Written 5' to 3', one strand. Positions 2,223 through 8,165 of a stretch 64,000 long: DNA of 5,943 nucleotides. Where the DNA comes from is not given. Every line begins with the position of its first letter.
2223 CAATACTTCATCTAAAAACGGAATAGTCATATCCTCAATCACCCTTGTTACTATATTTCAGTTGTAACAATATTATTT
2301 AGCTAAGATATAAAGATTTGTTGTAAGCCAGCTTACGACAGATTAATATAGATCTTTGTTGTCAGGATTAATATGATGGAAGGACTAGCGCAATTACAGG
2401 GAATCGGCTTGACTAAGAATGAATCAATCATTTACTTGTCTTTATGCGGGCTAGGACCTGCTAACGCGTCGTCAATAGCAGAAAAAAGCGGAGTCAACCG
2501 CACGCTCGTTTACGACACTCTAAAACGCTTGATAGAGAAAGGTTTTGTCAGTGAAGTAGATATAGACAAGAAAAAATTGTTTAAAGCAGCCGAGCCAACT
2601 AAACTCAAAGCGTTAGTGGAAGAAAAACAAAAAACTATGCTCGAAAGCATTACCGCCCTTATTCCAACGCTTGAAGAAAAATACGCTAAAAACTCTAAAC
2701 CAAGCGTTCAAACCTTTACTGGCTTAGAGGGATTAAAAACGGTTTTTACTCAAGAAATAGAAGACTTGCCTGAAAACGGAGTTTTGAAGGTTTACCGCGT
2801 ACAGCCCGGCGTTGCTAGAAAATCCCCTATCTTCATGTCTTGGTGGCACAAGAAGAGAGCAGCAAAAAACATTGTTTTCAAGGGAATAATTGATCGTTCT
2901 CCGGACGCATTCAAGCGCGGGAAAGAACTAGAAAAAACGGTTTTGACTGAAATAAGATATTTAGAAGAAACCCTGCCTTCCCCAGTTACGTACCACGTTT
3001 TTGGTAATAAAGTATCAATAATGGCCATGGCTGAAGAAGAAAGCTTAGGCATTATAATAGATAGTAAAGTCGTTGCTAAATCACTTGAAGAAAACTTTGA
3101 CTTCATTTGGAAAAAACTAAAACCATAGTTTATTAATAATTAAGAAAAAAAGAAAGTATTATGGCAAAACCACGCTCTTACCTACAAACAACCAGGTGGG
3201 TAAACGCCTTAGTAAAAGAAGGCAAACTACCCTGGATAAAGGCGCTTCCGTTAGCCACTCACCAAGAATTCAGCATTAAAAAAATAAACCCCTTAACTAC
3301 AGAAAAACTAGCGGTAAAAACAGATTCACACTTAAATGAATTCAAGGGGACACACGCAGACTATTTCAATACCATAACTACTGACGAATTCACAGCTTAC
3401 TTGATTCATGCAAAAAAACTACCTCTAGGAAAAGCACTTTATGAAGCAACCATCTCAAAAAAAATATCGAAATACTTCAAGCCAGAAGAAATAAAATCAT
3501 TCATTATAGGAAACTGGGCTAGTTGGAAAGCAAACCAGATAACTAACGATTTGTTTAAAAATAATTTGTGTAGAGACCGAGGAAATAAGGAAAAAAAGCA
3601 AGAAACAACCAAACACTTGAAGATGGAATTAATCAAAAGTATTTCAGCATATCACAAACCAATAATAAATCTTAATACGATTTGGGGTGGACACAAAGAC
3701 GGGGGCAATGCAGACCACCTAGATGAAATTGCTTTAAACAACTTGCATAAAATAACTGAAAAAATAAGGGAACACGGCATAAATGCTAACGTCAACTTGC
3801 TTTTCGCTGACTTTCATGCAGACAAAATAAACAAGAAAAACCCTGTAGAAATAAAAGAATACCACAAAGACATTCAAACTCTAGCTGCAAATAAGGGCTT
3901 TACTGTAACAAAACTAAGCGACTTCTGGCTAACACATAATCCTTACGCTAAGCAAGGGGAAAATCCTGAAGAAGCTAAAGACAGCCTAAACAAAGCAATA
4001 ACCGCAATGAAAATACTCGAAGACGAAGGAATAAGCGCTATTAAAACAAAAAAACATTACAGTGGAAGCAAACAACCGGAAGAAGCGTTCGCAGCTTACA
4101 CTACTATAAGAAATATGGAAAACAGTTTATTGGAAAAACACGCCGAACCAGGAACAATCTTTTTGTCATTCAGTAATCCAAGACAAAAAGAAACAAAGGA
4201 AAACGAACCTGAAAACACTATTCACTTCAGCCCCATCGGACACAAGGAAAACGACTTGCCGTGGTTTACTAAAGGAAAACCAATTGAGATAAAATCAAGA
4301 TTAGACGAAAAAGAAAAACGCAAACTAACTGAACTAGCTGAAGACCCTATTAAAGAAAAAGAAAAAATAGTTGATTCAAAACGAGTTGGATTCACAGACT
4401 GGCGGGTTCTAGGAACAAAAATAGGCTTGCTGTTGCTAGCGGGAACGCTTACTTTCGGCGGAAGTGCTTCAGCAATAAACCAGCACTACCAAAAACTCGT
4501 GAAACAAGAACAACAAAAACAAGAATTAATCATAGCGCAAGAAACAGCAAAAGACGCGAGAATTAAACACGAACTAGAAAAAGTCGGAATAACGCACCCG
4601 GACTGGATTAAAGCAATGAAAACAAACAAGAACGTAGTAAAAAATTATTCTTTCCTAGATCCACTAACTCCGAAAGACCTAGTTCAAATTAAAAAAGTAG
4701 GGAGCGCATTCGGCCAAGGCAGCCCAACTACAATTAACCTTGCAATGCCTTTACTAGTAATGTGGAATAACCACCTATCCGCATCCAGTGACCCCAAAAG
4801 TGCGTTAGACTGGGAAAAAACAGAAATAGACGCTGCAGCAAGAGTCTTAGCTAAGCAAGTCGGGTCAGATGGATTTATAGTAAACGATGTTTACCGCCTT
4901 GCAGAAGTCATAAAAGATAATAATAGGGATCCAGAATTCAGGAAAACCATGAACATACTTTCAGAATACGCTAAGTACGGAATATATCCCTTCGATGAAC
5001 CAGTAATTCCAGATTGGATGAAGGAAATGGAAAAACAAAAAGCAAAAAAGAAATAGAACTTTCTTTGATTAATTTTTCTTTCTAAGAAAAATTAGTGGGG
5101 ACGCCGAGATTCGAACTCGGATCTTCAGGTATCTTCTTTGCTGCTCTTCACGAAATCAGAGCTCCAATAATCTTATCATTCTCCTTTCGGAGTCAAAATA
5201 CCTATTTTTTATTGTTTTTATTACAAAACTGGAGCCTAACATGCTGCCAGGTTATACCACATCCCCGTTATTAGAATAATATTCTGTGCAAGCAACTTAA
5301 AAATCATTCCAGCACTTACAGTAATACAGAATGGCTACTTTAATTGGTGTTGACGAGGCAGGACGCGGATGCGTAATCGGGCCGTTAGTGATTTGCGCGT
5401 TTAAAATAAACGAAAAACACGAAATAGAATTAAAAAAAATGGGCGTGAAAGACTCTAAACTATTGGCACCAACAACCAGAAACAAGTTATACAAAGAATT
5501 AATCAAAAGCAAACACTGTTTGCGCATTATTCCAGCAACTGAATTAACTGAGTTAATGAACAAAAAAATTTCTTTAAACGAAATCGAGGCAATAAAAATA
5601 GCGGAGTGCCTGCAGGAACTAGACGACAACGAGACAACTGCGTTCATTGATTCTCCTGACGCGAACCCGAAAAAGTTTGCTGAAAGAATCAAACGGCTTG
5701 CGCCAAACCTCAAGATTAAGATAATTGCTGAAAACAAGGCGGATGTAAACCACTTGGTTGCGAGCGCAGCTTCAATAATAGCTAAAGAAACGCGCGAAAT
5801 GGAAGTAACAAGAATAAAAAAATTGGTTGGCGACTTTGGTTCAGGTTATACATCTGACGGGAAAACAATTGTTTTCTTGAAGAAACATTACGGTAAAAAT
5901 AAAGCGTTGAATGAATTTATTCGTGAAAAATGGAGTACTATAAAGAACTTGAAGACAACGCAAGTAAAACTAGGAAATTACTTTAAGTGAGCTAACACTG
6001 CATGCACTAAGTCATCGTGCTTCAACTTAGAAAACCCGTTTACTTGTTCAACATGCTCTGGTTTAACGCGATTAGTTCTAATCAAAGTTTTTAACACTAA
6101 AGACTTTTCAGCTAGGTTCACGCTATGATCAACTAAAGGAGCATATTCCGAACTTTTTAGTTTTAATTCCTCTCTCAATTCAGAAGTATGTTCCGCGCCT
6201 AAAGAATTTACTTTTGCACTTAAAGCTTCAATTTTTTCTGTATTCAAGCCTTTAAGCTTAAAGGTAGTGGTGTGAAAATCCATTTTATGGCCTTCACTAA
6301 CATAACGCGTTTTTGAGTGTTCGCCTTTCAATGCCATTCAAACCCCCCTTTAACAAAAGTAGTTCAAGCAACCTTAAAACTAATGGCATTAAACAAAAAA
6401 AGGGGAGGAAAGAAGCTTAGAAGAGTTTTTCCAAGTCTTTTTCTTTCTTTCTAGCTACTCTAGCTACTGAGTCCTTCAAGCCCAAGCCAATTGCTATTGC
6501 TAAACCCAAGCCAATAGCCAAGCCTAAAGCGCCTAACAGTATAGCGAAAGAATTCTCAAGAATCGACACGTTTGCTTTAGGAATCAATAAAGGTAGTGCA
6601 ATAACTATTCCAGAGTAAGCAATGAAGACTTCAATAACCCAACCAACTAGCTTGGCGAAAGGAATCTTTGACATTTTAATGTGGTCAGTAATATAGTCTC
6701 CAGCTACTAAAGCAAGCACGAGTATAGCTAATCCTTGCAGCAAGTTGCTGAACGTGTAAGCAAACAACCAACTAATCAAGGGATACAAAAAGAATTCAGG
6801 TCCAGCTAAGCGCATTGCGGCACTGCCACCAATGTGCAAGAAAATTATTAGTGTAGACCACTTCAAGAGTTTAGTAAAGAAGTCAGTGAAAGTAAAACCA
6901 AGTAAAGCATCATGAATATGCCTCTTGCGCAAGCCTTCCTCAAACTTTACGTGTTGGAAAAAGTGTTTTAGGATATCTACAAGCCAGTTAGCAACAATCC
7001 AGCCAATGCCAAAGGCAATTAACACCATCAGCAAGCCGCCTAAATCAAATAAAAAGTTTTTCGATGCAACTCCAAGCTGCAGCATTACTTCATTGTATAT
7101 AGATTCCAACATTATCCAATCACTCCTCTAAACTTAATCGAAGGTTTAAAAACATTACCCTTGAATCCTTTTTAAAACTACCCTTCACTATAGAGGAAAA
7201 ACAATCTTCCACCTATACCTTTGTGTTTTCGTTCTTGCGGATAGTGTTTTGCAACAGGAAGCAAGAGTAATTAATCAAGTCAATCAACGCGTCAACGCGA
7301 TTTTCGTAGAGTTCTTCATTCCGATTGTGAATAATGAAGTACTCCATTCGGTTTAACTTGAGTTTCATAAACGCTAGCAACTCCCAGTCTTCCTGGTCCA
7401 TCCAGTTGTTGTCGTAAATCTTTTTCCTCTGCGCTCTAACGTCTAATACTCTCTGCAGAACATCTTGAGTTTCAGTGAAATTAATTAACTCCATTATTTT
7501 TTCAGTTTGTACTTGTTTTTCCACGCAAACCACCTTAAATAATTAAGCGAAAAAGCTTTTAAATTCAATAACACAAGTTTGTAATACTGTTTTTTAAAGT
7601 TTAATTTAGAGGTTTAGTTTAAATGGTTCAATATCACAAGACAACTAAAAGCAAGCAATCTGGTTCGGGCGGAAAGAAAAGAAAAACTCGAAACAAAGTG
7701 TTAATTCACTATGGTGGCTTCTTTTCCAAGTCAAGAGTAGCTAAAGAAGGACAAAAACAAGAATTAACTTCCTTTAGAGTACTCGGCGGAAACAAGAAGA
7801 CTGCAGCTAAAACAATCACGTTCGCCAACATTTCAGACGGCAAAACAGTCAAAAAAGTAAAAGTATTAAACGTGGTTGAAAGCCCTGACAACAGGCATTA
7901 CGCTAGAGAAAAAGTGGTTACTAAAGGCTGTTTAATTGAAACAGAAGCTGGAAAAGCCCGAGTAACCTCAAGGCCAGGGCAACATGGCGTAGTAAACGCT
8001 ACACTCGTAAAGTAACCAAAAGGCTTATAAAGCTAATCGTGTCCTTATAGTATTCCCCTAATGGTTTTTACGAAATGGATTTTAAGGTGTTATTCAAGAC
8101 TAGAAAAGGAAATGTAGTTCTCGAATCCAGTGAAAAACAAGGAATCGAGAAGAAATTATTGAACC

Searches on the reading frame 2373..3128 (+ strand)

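Call 17: search_protein_families(library=pfam, proteins=[window:2373-3128:+], max_evalue=0.001)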
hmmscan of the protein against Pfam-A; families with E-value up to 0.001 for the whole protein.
window:2373-3128:+ (251 aa): 4 families
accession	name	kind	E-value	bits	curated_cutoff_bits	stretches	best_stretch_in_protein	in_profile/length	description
PF01978.25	TrmB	-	1.3e-16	60.6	25.6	1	8-75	1-67/68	Sugar-specific transcriptional regulator TrmB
PF01047.28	MarR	-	8.3e-05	22.8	24.6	1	27-60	15-48/59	MarR family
PF13730.12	HTH_36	-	0.00013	22.2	25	1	12-59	2-55/55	Helix-turn-helix domain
PF24033.1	DUF7342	-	0.00033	21.1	31.6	1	29-108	17-104/150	Family of unknown function (DUF7342)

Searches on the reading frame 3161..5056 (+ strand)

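Call 17: search_protein_families(library=pfam, proteins=[window:3161-5056:+], max_evalue=0.001)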
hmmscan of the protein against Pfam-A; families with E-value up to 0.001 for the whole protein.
window:3161-5056:+ (631 aa): 1 family
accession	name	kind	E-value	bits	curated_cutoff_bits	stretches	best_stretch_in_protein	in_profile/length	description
PF13472.12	Lipase_GDSL_2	-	8.7e-05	23.5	32.9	0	162-260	58-157/178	GDSL-like Lipase/Acylhydrolase family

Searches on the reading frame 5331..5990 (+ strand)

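Call 17: search_protein_families(library=pfam, proteins=[window:5331-5990:+], max_evalue=0.001)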
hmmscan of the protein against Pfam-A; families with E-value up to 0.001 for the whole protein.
window:5331-5990:+ (219 aa): 1 family
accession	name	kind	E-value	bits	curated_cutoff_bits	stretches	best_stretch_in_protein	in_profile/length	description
PF01351.25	RNase_HII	-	8.4e-41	140.5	25.8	1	5-203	1-198/199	Ribonuclease HII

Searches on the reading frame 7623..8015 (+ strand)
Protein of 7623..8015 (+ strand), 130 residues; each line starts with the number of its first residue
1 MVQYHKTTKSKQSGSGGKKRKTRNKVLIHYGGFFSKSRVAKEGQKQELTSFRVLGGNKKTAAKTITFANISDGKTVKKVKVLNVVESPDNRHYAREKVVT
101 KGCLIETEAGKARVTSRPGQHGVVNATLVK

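Call 17: search_protein_families(library=pfam, proteins=[window:7623-8015:+], max_evalue=0.001)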
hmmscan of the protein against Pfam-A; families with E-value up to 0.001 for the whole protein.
window:7623-8015:+ (130 aa): 1 family
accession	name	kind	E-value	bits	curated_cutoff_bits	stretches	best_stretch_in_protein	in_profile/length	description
PF01201.27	Ribosomal_S8e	-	3.3e-25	89.3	30.2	1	8-129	3-133/133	Ribosomal protein S8e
